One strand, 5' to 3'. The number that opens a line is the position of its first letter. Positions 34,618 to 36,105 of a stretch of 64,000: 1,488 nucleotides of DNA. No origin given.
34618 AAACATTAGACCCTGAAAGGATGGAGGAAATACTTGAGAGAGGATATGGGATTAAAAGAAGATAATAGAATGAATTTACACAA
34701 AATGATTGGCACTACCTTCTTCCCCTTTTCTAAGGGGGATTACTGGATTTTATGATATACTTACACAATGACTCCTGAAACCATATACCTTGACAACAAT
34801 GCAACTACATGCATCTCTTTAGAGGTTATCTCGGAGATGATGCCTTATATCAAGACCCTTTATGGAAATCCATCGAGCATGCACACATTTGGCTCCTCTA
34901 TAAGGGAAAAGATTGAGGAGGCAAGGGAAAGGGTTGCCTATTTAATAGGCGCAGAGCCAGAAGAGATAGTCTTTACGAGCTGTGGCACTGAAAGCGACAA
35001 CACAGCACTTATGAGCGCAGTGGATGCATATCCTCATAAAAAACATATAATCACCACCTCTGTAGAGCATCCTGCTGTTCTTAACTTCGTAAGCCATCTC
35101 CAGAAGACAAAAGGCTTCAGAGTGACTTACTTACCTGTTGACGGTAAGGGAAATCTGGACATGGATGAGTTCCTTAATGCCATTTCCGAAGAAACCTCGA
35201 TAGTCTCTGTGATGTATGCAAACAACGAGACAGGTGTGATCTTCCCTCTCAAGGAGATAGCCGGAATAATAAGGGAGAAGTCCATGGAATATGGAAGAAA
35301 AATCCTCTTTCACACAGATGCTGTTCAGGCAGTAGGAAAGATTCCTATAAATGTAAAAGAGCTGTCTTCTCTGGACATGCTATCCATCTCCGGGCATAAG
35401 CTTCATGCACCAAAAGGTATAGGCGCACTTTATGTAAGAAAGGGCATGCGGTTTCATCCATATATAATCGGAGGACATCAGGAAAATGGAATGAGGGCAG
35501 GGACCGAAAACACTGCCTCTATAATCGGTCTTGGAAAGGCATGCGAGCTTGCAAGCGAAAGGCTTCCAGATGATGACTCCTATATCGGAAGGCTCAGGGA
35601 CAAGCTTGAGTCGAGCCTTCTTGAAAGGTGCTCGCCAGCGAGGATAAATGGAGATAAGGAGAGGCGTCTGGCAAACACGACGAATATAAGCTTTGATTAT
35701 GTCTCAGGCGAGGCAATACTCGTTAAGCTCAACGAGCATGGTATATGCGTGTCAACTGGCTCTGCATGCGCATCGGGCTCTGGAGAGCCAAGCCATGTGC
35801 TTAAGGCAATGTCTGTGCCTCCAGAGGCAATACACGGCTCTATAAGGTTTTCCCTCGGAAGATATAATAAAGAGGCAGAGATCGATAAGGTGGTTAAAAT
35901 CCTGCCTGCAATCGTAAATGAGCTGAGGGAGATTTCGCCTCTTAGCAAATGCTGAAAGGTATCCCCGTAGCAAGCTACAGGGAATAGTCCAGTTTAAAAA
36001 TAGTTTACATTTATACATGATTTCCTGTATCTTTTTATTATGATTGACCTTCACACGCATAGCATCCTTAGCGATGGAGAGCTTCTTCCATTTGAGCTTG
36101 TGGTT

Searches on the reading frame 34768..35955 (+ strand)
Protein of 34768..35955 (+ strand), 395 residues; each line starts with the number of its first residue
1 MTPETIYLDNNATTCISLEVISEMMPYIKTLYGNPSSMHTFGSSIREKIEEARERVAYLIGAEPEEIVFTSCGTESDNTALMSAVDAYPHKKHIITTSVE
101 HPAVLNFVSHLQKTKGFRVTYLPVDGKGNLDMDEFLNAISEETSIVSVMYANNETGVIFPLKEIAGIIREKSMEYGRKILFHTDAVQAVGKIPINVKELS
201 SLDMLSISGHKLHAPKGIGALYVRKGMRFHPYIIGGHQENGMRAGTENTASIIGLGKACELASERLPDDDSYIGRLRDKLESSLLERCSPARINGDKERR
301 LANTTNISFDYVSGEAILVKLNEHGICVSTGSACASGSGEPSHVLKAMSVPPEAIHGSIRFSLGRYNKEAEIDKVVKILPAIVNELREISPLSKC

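Call 28: find_encoding_contigs(protein=window:34768-35955:+, flank=10000, max_places=10)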
Protein window:34768-35955:+ (395 aa): no gene with exactly this product is on record in the collection.
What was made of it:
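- Tried and rejected: A look-up of the 34768-35955 ORF also found nothing (call 28).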
